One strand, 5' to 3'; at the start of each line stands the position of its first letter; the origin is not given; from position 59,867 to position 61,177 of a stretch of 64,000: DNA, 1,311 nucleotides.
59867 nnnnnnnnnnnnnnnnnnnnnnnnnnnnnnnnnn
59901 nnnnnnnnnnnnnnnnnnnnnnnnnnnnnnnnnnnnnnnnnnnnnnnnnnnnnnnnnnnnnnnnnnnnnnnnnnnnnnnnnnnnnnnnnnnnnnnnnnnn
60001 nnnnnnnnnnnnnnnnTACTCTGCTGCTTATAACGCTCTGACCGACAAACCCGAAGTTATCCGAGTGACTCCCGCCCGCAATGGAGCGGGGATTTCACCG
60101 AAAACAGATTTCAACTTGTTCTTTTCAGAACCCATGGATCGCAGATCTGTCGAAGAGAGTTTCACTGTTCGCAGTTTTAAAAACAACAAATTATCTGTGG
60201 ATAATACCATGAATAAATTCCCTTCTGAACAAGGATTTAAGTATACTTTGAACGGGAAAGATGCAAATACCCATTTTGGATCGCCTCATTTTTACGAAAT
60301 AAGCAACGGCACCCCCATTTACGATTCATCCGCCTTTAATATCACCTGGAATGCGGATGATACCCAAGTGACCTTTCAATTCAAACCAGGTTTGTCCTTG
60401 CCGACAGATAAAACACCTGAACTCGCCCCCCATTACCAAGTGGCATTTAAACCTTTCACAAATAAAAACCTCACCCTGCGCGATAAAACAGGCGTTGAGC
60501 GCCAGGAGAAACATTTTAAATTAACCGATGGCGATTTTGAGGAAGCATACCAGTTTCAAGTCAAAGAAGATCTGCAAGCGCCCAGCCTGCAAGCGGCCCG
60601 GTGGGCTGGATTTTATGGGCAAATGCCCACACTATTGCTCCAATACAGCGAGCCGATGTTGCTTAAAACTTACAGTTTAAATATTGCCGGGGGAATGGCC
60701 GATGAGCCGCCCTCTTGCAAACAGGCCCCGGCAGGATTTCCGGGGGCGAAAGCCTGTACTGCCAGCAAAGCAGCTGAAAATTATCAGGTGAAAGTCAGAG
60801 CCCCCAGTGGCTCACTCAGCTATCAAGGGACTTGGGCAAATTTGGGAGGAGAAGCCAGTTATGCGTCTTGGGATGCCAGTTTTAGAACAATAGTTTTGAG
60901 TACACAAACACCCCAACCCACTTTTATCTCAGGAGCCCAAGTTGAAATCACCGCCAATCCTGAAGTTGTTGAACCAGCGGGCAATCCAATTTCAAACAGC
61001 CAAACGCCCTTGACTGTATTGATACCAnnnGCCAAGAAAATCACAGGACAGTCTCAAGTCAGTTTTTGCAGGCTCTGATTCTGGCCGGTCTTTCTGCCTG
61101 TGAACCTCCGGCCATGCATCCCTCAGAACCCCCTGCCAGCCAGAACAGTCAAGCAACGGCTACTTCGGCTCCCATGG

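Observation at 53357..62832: Translationally coupled array of five paralogous lipoproteins (A-B-A'-B'-A'') sharing a conserved C-terminal domain of unknown family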

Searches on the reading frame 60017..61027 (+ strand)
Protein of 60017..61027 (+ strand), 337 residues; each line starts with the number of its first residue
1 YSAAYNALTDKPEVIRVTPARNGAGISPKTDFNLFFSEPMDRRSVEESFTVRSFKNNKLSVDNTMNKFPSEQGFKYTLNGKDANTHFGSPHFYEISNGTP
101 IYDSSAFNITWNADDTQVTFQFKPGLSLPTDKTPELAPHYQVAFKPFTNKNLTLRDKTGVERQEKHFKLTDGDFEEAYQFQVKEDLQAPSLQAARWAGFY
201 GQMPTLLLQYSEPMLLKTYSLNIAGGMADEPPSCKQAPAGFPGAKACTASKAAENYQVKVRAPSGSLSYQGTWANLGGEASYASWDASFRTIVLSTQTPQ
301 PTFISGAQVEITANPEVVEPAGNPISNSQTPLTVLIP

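Call 34: search_solved_structures(query=A3, max_evalue=10, show_alignments=3)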
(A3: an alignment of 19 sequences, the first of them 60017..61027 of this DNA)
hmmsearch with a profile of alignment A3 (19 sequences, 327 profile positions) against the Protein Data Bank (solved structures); distinct sequences matched with E-value up to 10: 0.

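Call 36: search_protein_families(library=pfam, alignment_id=A3, max_evalue=10)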
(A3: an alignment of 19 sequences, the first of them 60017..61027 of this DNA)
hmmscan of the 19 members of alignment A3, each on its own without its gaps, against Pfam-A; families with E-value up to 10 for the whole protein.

A. member 1, window:60017-61027:+ (337 aa): 1 family
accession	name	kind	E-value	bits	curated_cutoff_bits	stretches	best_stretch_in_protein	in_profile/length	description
PF13205.12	Big_5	-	8.6e-06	26.9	23.6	1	10-61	3-56/105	Bacterial Ig-like domain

B. families by the number of members that match (of 19 scanned): 9 families
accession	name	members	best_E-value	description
PF13205.12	Big_5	19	3.2e-14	Bacterial Ig-like domain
PF09244.16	Suc_Porlyase_C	2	0.038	Sucrose phosphorylase, C-terminal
PF04234.18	CopC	2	0.065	CopC domain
PF02924.19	HDPD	1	0.034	Bacteriophage lambda head decoration protein D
PF01835.25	MG2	1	0.051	MG2 domain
PF13115.11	YtkA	1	0.098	YtkA-like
PF11991.13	Trp_DMAT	1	0.17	Tryptophan dimethylallyltransferase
PF16242.11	Pyrid_ox_like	1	0.17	Pyridoxamine 5'-phosphate oxidase like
PF02700.19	PurS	1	0.25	Phosphoribosylformylglycinamidine (FGAM) synthase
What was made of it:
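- On Pfam Big_5 (PF13205) bacterial Ig-like domain: All 19 of 19 trimmed modules hit, best E 3e-14 (call 36).
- On CopC copper-binding proteins (PF04234): The best E is 0.065, in 2 of 19 sequences (call 36).
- Closest known: CopC copper chaperones. Different: CopC Pfam hits are weak, with best E 0.065 in 2 of 19 sequences (call 36).
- all 19 trimmed C-terminal modules hit Big_5, best E 3e-14 (call 36);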

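Call 39: predict_structure(alignment_id=A3)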
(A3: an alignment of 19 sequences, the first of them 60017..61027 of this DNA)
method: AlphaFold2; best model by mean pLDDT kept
length: 337 residues; sequences in the alignment: 19
mean_pLDDT: 85.3   pTM: 0.83
mean pLDDT of the five models: 85.3, 83.7, 83.1, 81.9, 81.2
residues with pLDDT >= 90: 197; 70-90: 87; 50-70: 28; < 50: 25
segments of 3 or more residues with pLDDT < 50: 65-74, 81-93
pLDDT, mean of each block of 10 residues (from residue 1): 57 91 91 96 94 76 51 54 40 63 96 98 92 86 82 86 85 83 92 88 90 92 88 92 91 98 96 97 94 94 93 95 89 93
secondary structure, 60 per line:
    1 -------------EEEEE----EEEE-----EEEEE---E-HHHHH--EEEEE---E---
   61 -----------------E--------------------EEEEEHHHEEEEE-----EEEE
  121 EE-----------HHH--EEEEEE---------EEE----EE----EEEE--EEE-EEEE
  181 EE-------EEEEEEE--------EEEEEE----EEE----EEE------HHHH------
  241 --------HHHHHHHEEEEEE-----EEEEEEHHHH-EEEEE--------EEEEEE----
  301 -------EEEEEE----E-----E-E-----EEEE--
elements in order: E14-18 E23-26 E32-36 H42-46 E49-53 E99-103 E107-111 E117-122 E139-144 E154-156 E167-170 E173-175 E177-182 E190-196 E205-210 E215-217 E222-224 H231-234 H249-255 E256-261 E267-272 H273-276 E278-282 E291-296 E308-313 E332-335
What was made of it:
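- C-terminal model with pLDDT 85: call 39.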

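Call 46: search_protein_representatives(alignment_id=A3)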
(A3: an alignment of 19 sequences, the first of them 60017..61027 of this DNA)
Query: 19 sequences, 327 profile positions. Proteins with E-value up to 0.001 (for the whole library): 2201; up to 1e-10: 584; up to 1e-30: 129. The best 150 are listed.
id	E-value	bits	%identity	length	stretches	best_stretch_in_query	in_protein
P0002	1.7e-145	500.9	-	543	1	1-324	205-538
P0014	1.3e-138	478.2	-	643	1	3-323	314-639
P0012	1.6e-136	471.4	-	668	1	2-324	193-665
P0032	6.9e-130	449.6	-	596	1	1-314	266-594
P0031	7.4e-128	442.9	-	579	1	1-326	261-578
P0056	9.8e-128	442.5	-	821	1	1-324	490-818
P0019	5.0e-126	436.9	-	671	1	1-326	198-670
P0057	5.6e-126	436.7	-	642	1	1-324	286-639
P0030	2.7e-125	434.5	-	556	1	1-325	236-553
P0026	3.8e-123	427.4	-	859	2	1-289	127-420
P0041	3.0e-121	421.2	-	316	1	16-316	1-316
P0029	5.1e-116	404.0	-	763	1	1-325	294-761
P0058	8.2e-110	383.6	-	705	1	4-326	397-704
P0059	6.5e-104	364.2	-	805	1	3-322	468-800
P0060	1.1e-103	363.5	-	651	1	1-326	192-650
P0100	1.3e-71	258.0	-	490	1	2-324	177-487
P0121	1.6e-54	201.9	-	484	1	6-323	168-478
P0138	1.4e-40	156.0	-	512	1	6-321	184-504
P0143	3.4e-38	148.2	-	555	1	7-320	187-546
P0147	9.1e-36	140.3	-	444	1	3-323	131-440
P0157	2.2e-33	132.4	-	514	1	7-321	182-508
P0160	3.8e-32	128.3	-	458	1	7-316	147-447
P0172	1.0e-30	123.6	-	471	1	6-318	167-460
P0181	3.3e-28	115.4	-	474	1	6-318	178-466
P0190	2.5e-26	109.2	-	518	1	6-320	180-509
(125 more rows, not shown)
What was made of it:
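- the family profile picks up 9-22 Big_5 repeats in giant proteins (call 46). The profile links to multi-Big_5 proteins (call 46).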

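Call 48: find_related_loci(query=A3, collection=genome_contigs, flank=10000)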
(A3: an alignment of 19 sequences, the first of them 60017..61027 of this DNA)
Query A3 (337 aa) in genome_contigs; peptide patterns used: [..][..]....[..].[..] (x = any residue, [..] = any of these).
22 stretches matched a pattern; 12 encode a relative of the query (tblastn E <= 1e-3); 12 distinct loci.
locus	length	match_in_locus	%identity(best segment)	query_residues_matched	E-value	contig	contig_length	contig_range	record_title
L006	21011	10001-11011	81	1-337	0e+0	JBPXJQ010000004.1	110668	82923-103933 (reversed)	MAG: Candidatus Blackallbacteria bacterium isolate mt_P12 k141_121939, whole genome shotgun sequence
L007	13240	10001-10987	65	5-337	7e-143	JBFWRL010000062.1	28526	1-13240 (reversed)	MAG: Candidatus Sericytochromatia bacterium isolate CA_2019_TPBF_205 NODE_8526_length_28526_cov_3.898271_TPBF, whole gen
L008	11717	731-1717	63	5-337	7e-138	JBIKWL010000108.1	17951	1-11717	MAG: Candidatus Sericytochromatia bacterium isolate ME2015-09-13_3300035666_group6_bin207 Rohwer_bin1392_scaffold_2695_c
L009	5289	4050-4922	54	1-295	2e-103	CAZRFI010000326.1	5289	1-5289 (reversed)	MAG TPA_asm: uncultured Candidatus Sericytochromatia bacterium isolate binchicken_co266_209 genome assembly, contig: NOD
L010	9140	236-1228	48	1-326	7e-96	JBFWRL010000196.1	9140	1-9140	MAG: Candidatus Sericytochromatia bacterium isolate CA_2019_TPBF_205 NODE_30901_length_9140_cov_4.413514_TPBF, whole gen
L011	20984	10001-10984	44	1-333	1e-80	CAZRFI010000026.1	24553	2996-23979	MAG TPA_asm: uncultured Candidatus Sericytochromatia bacterium isolate binchicken_co266_209 genome assembly, contig: NOD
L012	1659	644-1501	45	1-294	7e-82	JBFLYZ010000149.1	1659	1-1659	MAG: Bacteroidota bacterium isolate MAG098 MAG098_149, whole genome shotgun sequence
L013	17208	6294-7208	44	1-309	1e-77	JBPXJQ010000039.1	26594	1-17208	MAG: Candidatus Blackallbacteria bacterium isolate mt_P12 k141_272799, whole genome shotgun sequence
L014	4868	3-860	44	5-294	1e-74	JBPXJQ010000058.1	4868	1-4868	MAG: Candidatus Blackallbacteria bacterium isolate mt_P12 k141_76612, whole genome shotgun sequence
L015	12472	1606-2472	43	1-294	5e-71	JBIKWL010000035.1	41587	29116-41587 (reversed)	MAG: Candidatus Sericytochromatia bacterium isolate ME2015-09-13_3300035666_group6_bin207 Rohwer_bin1392_scaffold_554_c1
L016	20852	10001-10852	36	1-294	2e-55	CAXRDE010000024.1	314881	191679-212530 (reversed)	MAG: Candidatus Sericytochromatia bacterium isolate CJ05B_2.89 genome assembly, contig: k141_603861, whole genome shotgu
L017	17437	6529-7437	37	1-328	3e-58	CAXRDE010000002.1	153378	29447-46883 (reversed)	MAG: Candidatus Sericytochromatia bacterium isolate CJ05B_2.89 genome assembly, contig: k141_579645, whole genome shotgu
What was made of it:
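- The motif signature FKLTDGD was found only in Sericytochromatia genomes, plus one 1.6-kb contig binned as Bacteroidota (call 48).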

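Call 56: search_protein_families(library=pfam, proteins=[L011:6360-8507:+, L011:8474-10996:+], max_evalue=0.01)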
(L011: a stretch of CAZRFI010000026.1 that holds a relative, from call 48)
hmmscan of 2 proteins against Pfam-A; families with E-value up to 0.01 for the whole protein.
L011:6360-8507:+ (716 aa): 4 families
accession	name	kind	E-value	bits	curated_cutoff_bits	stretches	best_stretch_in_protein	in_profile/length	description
PF13519.12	VWA_2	-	9e-07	29.9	27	1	388-500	4-106/107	von Willebrand factor type A domain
PF00092.34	VWA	-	1.3e-06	29.1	23.8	1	403-548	9-155/174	von Willebrand factor type A domain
PF13768.12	VWA_3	-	3.8e-06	27.5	27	1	413-551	18-153/155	von Willebrand factor type A domain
PF13620.12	CarboxypepD_reg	-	0.00041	21.1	32.3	1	161-228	2-69/82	Carboxypeptidase regulatory-like domain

L011:8474-10996:+ (841 aa): 17 families
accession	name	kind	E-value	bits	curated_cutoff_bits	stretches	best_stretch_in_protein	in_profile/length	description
PF00515.34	TPR_1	-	3.3e-30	103.1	27.8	3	227-259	2-34/34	Tetratricopeptide repeat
PF07719.23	TPR_2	-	4.2e-26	89.3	27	3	228-259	3-34/34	Tetratricopeptide repeat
PF13432.12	TPR_16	-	4.7e-18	65.7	32.7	4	164-223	3-62/65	Tetratricopeptide repeat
PF13181.12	TPR_8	-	8.8e-15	54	25.7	1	260-292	1-33/34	Tetratricopeptide repeat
PF13371.12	TPR_9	-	1e-13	51.5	35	1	235-298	4-67/73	Tetratricopeptide repeat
PF13424.12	TPR_12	-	1.2e-13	51.4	30.1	1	228-291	5-76/77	Tetratricopeptide repeat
PF13414.12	TPR_11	-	3e-12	46.4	26.8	2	235-273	3-41/42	TPR repeat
PF14559.12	TPR_19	-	3.5e-10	40.5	25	1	237-281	2-46/68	Tetratricopeptide repeat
PF13431.12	TPR_17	-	4.5e-10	39.4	24.4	1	250-280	3-33/34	Tetratricopeptide repeat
PF12895.13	ANAPC3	-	8.4e-09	36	27.2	0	234-281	31-77/82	Anaphase-promoting complex, cyclosome, subunit 3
PF13205.12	Big_5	-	4.1e-08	34.3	23.6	1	521-585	5-68/105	Bacterial Ig-like domain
PF13428.12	TPR_14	-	8.5e-08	32.6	23.5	0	231-263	6-38/44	Tetratricopeptide repeat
PF25062.1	ARM_TT21_N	-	2.2e-06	28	40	1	127-301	30-209/222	Tetratricopeptide repeat protein 21 N-terminal ARM repeat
PF04733.20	Coatomer_E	-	1.8e-05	24.8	21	0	135-189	178-232/290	Coatomer epsilon subunit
PF13174.12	TPR_6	-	7.6e-05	23.5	26.3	0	228-258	2-32/33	Tetratricopeptide repeat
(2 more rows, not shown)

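Call 58: list_cluster_members(proteins=[P0100, P0121, P0138, P0143, P0157, P0172, P0181, P0190, P0147, P0160])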
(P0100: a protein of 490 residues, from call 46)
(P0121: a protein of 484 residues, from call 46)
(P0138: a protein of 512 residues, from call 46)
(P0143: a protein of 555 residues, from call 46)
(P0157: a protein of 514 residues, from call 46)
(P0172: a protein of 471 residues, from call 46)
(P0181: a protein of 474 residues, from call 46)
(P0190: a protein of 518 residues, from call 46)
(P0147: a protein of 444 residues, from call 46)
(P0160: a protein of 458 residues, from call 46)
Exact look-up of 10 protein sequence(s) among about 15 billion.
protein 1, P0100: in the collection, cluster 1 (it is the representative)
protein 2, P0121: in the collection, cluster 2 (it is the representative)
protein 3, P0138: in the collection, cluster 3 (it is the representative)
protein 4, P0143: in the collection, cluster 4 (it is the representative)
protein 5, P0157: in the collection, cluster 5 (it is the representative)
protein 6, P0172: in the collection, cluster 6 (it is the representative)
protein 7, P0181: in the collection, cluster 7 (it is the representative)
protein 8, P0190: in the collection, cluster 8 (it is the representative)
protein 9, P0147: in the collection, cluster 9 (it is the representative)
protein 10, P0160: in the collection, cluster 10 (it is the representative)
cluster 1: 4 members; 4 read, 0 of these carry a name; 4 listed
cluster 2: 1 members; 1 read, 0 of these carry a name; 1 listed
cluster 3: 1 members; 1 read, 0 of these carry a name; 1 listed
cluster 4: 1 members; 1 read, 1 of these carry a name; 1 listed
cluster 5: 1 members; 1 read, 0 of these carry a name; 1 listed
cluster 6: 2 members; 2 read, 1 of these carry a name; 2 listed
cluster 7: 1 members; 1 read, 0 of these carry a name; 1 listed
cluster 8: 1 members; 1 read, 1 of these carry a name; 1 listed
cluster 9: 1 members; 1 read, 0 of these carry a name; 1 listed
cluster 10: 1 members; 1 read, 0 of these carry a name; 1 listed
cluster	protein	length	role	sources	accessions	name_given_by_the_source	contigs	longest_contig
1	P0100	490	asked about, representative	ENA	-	-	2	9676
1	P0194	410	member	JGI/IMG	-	-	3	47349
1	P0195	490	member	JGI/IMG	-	-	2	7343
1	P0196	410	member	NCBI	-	-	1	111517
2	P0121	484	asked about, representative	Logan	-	-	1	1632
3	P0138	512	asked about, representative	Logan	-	-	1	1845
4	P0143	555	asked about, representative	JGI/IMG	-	hypothetical protein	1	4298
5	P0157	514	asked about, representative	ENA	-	-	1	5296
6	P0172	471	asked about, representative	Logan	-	-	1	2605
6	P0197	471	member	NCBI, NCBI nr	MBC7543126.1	MAG: carboxypeptidase regulatory-like domain-containing protein [Candidatus ... | carboxypeptidase regulatory-like domain-containing protein [Candidatus Sericytochromatia ...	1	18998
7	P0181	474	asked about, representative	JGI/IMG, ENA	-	-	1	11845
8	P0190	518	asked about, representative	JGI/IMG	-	hypothetical protein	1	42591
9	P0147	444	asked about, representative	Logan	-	-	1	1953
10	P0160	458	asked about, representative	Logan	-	-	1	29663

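Call 71: fold_search(model_id=the predicted structure, library=pdb)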
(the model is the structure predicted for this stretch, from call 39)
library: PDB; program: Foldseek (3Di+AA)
matches with E <= 10: 1970; with E <= 0.001: 767
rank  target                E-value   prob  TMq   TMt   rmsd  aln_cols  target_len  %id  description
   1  4z7a                  4.3e-07  1.00  0.25  0.24  13.1       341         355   11  Structural and biochemical characterization of a non-functionally redundant M. tuberculosis (3,3) L,D-Transpeptidase, Ld (released 2015-09-02)
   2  4hu2                  1.4e-06  1.00  0.22  0.33  13.0       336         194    8  Crystal structure of LdtMt2, a L,D-transpeptidase from Mycobacterium tuberculosis: domain A and B (released 2012-12-12)
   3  4qrb                  2.1e-06  1.00  0.22  0.22  13.1       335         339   10  Structure and specificity of L-D-Transpeptidase from Mycobacterium tuberculosis and antibiotic resistance: Calcium bindi (released 2015-12-23)
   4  5du7_A                3.1e-06  1.00  0.22  0.22  13.1       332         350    9  Crystal structure of ldtMt2 at 1.79 Angstrom resolution (released 2016-09-28)
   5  4qr7                  3.2e-06  1.00  0.22  0.21  13.3       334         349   10  Structure and specificity of L-D-Transpeptidase from Mycobacterium tuberculosis and antibiotic resistance: Calcium bindi (released 2015-07-29)
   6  8aho_B                4.0e-06  1.00  0.22  0.21  13.1       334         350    9  Crystal structure of the transpeptidase LdtMt2 from Mycobacterium tuberculosis in complex with cyanamide analogue 31 (released 2023-08-02)
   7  8zjd_S                6.3e-06  0.99  0.18  0.25  19.6       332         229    9  Cryo-EM structure of kisspeptin receptor bound to KP-10 (released 2024-07-03)
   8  8a1l_A                7.5e-06  1.00  0.22  0.21  13.1       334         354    9  Crystal structure of the transpeptidase LdtMt2 from Mycobacterium tuberculosis in complex with alpha-chloro ketone 2 (released 2023-06-14)
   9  1clz_L                8.9e-06  0.99  0.20  0.27  15.8       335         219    8  IGG FAB (IGG3, KAPPA) FRAGMENT (MBR96) COMPLEXED WITH LEWIS Y NONOATE METHYL ESTER (released 1996-08-01)
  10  8w8b_E                9.4e-06  0.98  0.17  0.24  20.0       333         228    8  Cryo-EM structure of SEP-363856 bounded serotonin 1A (5-HT1A) receptor-Gi protein complex (released 2023-11-22)
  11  5uwv_E                9.9e-06  1.00  0.22  0.22  12.6       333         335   10  Crystal structure of Mycobacterium abscessus L,D-transpeptidase 2 (released 2017-08-16)
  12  8hk2_H                9.9e-06  0.97  0.17  0.22  19.6       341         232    8  C3aR-Gi-C3a protein complex (released 2023-05-10)
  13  7pa7_ddd              1.0e-05  0.99  0.18  0.24  19.5       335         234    8  BK polyomavirus VP1 in complex with scFv 29B1 (released 2023-02-08)
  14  8eb2_L                1.1e-05  1.00  0.20  0.27  15.4       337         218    9  Structure of HLA-A*02:01 in complex with NY-ESO-1 peptide and PA2.1 Fab (released 2022-11-30)
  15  1s3k_L                1.2e-05  1.00  0.20  0.28  13.7       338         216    9  Crystal Structure of a Humanized Fab (hu3S193) in Complex with the Lewis Y Tetrasaccharide (released 2004-07-13)
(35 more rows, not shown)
